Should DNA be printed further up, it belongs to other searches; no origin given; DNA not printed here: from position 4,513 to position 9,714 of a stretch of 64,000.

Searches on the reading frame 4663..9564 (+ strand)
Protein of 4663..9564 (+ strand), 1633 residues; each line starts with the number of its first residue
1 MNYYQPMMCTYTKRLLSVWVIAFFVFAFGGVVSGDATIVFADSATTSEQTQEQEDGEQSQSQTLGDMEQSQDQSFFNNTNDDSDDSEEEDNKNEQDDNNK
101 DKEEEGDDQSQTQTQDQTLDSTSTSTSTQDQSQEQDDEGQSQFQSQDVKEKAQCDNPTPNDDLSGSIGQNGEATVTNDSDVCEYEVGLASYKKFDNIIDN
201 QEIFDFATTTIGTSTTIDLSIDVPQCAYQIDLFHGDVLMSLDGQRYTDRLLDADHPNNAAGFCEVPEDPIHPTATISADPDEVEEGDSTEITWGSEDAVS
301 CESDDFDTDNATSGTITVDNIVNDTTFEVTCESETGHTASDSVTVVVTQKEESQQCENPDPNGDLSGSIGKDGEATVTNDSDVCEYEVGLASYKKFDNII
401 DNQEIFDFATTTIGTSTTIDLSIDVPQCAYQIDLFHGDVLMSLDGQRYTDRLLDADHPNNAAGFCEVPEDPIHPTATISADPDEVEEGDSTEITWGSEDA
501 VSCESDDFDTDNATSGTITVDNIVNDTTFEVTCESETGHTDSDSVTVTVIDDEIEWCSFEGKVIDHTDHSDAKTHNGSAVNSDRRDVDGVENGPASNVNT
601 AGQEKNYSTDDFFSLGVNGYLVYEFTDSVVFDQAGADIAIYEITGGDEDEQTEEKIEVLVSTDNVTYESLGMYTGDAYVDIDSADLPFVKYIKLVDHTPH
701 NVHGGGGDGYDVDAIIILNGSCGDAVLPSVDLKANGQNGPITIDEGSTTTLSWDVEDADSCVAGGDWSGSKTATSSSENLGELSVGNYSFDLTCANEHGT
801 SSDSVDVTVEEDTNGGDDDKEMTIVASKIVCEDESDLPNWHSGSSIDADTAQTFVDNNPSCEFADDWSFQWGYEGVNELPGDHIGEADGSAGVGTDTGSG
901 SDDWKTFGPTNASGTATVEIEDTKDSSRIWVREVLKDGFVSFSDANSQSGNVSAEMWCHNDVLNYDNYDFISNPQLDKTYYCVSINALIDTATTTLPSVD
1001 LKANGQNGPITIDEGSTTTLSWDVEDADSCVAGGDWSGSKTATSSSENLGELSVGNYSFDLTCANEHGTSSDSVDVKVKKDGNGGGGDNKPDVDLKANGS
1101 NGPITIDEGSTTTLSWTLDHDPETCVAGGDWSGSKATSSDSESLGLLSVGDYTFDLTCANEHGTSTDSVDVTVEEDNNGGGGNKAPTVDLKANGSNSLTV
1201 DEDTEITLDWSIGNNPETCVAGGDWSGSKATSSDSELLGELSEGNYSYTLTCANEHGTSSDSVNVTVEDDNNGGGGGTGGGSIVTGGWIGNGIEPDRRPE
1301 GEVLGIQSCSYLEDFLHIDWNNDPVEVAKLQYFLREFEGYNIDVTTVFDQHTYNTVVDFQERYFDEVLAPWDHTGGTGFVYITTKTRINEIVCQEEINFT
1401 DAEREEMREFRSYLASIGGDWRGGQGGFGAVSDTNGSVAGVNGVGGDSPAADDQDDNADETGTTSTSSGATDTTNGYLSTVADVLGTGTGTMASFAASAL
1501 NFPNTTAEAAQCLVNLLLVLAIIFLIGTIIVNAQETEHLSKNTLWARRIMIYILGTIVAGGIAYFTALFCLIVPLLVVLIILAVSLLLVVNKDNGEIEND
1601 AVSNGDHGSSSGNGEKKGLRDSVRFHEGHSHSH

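Call 5: search_protein_families(library=pfam, proteins=[window:4663-9564:+], max_evalue=0.001)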
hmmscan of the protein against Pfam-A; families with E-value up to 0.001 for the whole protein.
window:4663-9564:+ (1633 aa): 4 families
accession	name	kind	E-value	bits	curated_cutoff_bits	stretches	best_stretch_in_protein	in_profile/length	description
PF22352.2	K319L-like_PKD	-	3.6e-16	59.4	27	0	1093-1173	14-84/84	K319L-like, PKD domain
PF18981.6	InlK_D3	-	1.4e-10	41.6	25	0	1134-1173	34-73/75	Internalin K domain (D3/D4)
PF00801.26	PKD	-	5.7e-07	29.9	23.5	0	1107-1173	25-80/80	PKD domain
PF24421.1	Ig_J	-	0.00015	22.3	29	0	1229-1265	60-97/104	Tip attachment protein J, Ig-like domain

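Call 85: search_protein_families(library=ncbifam, proteins=[window:4663-9564:+], max_evalue=0.001)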
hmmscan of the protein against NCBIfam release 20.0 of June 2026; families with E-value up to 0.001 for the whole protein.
window:4663-9564:+ (1633 aa): 0 families
